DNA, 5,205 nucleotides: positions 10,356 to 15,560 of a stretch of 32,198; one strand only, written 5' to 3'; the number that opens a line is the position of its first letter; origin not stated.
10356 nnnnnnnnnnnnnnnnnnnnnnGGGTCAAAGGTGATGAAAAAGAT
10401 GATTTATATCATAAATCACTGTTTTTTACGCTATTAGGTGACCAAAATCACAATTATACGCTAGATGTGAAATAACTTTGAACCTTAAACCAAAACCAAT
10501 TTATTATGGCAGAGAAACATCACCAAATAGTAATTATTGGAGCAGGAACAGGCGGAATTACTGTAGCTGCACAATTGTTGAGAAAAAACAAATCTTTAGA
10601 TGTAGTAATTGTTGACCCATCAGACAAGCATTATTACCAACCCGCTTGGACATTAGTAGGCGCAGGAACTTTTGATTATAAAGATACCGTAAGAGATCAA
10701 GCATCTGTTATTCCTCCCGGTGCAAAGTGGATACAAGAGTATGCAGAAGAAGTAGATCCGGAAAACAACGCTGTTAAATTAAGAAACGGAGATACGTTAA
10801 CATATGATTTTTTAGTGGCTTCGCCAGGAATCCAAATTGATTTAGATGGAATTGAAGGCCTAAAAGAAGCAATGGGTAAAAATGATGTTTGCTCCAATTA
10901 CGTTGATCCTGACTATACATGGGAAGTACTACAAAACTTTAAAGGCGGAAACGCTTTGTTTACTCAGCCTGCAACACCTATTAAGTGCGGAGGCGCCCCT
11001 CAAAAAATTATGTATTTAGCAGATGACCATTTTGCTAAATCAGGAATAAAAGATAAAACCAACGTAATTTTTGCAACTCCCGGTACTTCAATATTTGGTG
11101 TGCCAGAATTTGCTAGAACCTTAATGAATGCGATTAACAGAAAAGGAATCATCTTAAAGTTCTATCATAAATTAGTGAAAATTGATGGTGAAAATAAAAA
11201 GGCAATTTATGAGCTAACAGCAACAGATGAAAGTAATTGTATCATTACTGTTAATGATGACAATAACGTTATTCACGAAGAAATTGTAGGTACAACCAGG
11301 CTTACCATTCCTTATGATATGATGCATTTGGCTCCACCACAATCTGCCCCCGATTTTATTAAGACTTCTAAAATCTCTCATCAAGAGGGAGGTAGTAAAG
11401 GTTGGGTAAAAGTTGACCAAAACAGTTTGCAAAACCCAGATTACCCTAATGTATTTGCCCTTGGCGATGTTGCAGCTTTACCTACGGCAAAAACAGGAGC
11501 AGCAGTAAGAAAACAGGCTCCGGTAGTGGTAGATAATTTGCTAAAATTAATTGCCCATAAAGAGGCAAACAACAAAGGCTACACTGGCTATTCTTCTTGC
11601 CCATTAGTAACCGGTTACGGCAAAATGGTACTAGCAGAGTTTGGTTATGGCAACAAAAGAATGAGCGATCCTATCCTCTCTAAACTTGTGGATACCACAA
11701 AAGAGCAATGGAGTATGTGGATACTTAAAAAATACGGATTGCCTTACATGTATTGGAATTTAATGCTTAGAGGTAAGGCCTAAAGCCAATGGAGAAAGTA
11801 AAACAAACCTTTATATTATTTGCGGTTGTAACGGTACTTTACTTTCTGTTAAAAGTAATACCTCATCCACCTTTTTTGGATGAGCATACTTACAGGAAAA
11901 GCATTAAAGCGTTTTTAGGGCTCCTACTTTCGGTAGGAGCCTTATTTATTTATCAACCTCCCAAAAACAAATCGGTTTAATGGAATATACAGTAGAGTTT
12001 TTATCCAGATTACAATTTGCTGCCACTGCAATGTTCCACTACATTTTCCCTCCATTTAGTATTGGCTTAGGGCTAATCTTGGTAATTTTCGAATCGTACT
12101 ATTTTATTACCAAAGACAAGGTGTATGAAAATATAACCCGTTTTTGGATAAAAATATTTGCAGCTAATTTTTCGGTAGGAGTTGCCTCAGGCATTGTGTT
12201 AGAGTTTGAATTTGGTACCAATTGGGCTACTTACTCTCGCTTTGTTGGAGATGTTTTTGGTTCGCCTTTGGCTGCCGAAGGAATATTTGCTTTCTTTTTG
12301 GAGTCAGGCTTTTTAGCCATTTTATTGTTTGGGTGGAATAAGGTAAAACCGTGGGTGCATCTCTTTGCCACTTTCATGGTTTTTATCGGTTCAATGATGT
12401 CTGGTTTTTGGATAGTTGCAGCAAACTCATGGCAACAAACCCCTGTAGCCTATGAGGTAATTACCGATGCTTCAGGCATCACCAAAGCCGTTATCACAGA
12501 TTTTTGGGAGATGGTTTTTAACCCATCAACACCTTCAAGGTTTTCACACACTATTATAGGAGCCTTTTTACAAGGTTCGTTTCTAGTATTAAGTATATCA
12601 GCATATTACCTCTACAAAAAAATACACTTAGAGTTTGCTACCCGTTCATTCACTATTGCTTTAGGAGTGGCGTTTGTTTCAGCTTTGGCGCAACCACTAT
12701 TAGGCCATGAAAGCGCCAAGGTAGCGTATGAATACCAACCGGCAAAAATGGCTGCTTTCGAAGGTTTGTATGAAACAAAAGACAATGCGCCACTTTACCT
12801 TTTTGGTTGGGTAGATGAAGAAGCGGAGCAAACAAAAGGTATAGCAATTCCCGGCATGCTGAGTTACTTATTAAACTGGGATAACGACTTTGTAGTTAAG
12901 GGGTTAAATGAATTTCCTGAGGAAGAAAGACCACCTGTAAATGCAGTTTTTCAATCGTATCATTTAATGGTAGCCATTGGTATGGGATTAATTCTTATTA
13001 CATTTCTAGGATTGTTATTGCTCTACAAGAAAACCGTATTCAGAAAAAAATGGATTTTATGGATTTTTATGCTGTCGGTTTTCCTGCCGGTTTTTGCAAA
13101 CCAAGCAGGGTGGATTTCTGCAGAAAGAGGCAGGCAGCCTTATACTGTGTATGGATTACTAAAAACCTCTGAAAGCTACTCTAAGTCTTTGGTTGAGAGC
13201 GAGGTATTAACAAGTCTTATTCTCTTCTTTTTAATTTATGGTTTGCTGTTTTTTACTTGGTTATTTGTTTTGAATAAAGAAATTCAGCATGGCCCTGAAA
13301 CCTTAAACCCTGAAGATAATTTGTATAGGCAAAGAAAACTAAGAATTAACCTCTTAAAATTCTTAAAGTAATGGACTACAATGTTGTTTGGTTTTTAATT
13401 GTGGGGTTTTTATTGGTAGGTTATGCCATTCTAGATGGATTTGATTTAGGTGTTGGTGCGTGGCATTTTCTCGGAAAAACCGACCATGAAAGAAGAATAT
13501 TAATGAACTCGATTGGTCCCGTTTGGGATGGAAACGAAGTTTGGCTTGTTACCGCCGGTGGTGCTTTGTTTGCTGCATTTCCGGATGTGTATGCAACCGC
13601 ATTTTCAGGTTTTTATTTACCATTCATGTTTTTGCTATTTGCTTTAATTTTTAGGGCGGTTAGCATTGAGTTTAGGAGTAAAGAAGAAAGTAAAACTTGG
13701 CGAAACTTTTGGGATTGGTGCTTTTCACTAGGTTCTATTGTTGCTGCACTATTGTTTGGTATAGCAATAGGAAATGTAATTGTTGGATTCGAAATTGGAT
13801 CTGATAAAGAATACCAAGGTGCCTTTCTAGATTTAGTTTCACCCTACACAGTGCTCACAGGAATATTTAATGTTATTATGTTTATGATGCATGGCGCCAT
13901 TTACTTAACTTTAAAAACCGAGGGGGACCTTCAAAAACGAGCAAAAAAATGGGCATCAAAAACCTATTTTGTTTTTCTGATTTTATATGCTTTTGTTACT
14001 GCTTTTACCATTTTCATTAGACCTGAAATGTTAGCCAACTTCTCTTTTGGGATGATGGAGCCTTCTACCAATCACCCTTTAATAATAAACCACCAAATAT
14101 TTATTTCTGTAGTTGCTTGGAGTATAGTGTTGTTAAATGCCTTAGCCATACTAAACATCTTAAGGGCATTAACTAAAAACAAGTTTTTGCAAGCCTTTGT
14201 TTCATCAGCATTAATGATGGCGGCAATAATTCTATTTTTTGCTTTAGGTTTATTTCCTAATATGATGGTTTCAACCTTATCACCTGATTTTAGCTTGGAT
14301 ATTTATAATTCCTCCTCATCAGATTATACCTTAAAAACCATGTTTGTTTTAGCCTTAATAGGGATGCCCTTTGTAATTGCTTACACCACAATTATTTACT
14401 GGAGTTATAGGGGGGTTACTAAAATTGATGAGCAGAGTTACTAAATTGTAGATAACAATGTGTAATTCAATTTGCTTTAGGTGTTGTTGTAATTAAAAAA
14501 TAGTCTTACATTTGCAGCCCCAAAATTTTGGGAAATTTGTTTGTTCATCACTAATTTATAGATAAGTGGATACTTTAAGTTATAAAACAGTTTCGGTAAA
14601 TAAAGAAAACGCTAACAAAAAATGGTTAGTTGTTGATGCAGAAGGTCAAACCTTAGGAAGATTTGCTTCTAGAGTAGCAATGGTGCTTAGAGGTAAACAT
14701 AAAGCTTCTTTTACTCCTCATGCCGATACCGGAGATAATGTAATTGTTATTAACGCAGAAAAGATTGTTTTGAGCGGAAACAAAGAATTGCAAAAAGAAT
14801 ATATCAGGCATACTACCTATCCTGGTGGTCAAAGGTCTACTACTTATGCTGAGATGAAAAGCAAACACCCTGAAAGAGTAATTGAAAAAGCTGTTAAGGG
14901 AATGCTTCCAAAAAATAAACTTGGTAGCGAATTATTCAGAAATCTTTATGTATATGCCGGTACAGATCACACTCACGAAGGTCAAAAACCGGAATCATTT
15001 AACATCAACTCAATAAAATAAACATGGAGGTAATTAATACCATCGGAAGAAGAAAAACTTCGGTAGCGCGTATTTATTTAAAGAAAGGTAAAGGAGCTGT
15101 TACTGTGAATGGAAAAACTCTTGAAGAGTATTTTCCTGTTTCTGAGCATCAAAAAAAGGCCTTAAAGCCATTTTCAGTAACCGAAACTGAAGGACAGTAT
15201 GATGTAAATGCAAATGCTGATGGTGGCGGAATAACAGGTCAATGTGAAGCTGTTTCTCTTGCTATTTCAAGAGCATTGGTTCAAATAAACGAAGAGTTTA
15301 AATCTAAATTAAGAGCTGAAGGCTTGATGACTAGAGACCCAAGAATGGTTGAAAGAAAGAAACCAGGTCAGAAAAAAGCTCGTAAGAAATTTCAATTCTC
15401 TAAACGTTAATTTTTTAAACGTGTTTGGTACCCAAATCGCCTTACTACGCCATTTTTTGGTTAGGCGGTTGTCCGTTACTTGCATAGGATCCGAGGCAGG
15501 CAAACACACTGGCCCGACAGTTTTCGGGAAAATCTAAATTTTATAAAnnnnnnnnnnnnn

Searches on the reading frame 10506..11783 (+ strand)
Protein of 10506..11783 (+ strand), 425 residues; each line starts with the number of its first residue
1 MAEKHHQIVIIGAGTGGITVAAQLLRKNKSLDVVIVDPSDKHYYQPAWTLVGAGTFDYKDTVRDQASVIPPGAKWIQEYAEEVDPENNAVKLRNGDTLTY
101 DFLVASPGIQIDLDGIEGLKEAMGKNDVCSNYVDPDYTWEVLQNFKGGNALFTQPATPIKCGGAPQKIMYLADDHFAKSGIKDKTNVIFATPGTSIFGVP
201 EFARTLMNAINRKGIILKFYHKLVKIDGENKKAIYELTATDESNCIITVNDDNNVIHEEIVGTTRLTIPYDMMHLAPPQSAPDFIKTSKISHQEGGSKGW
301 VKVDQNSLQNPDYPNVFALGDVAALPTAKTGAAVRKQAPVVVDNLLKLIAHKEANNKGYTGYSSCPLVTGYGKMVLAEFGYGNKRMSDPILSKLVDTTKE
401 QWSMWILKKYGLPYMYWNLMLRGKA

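Call 3: search_protein_families(library=pfam, proteins=[window:10506-11783:+])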
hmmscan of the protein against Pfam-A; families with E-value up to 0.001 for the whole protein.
window:10506-11783:+ (425 aa): 4 families
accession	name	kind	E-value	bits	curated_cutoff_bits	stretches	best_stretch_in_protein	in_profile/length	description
PF07992.20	Pyr_redox_2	-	9.1e-15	55.3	26.1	1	7-129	2-130/291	Pyridine nucleotide-disulphide oxidoreductase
PF05834.18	Lycopene_cycl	-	5.7e-05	22.8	23.4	1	8-46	2-40/380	Lycopene cyclase protein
PF13454.12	NAD_binding_9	-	0.00026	21.4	21.8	1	9-41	1-35/155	FAD-NAD(P)-binding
PF01266.30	DAO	-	0.00083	19.4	27.9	0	8-39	2-31/353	FAD dependent oxidoreductase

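Call 10: search_protein_families(library=ncbifam, proteins=[window:10506-11783:+])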
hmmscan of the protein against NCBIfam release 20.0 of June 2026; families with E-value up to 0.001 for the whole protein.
window:10506-11783:+ (425 aa): 7 families
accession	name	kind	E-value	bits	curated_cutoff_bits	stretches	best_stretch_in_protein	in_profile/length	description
NF049943.1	SQR_III_seleno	exception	3.1e-69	233.8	525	2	7-233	2-231/406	type III sulfide quinone reductase, selenoprotein subtype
TIGR03169.1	Nterm_to_SelD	hypoth_equivalog_domain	1.2e-15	57.7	310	1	250-354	213-316/365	pyridine nucleotide-disulfide oxidoreductase family protein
TIGR03385.1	CoA_CoA_reduc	equivalog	1.1e-07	31.1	578.8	0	7-41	1-35/439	CoA-disulfide reductase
NF010037.0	PRK13512.1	equivalog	3.2e-07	29.6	394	0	7-37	3-33/438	CoA-disulfide reductase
NF009410.0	PRK12771.1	subfamily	1.9e-05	23.5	516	0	211-350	317-449/566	NAD(P)-binding protein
NF005313.0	PRK06847.1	subfamily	4.3e-05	22.6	372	0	4-42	3-41/375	hypothetical protein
NF007123.0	PRK09564.1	equivalog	0.00023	20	458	0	7-41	2-36/444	CoA-disulfide reductase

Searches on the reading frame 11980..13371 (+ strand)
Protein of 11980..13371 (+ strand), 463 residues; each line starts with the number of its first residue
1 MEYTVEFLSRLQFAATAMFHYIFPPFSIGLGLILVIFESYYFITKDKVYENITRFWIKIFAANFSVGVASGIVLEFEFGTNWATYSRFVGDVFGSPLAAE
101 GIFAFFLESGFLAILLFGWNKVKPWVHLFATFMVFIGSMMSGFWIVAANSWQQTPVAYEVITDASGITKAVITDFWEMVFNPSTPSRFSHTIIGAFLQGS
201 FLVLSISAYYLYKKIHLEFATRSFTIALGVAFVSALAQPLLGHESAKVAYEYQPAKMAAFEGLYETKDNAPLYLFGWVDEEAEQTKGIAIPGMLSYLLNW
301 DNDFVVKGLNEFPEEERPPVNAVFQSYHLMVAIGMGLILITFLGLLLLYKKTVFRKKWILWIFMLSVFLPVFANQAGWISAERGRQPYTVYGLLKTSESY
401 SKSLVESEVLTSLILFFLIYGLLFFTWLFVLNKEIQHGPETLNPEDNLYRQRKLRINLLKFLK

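Call 3: search_protein_families(library=pfam, proteins=[window:11980-13371:+])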
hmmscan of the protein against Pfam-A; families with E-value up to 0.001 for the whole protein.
window:11980-13371:+ (463 aa): 1 family
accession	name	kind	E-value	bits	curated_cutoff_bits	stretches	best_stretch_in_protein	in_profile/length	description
PF01654.22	Cyt_bd_oxida_I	-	2.1e-161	537.6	26.2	1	8-439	1-418/418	Cytochrome bd terminal oxidase subunit I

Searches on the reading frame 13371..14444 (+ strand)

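Call 3: search_protein_families(library=pfam, proteins=[window:13371-14444:+])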
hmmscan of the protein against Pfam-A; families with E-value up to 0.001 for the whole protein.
window:13371-14444:+ (357 aa): 1 family
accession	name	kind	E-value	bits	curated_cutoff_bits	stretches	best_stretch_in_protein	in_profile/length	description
PF02322.20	Cyt_bd_oxida_II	-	2.6e-108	362.4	35.6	1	4-345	2-301/302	Cytochrome bd terminal oxidase subunit II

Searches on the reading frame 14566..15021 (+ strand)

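Call 3: search_protein_families(library=pfam, proteins=[window:14566-15021:+])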
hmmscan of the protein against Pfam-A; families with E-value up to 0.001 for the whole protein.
window:14566-15021:+ (151 aa): 1 family
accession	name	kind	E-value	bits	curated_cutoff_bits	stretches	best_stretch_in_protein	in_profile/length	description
PF00572.24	Ribosomal_L13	-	2.3e-48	163.6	23.8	1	18-135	1-118/119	Ribosomal protein L13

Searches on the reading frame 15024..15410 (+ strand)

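Call 3: search_protein_families(library=pfam, proteins=[window:15024-15410:+])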
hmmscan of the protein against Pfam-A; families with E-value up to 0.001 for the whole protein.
window:15024-15410:+ (128 aa): 1 family
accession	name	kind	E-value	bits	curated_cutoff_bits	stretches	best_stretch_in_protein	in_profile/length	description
PF00380.25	Ribosomal_S9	-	1.1e-49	168.4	22.5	1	8-128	1-121/121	Ribosomal protein S9/S16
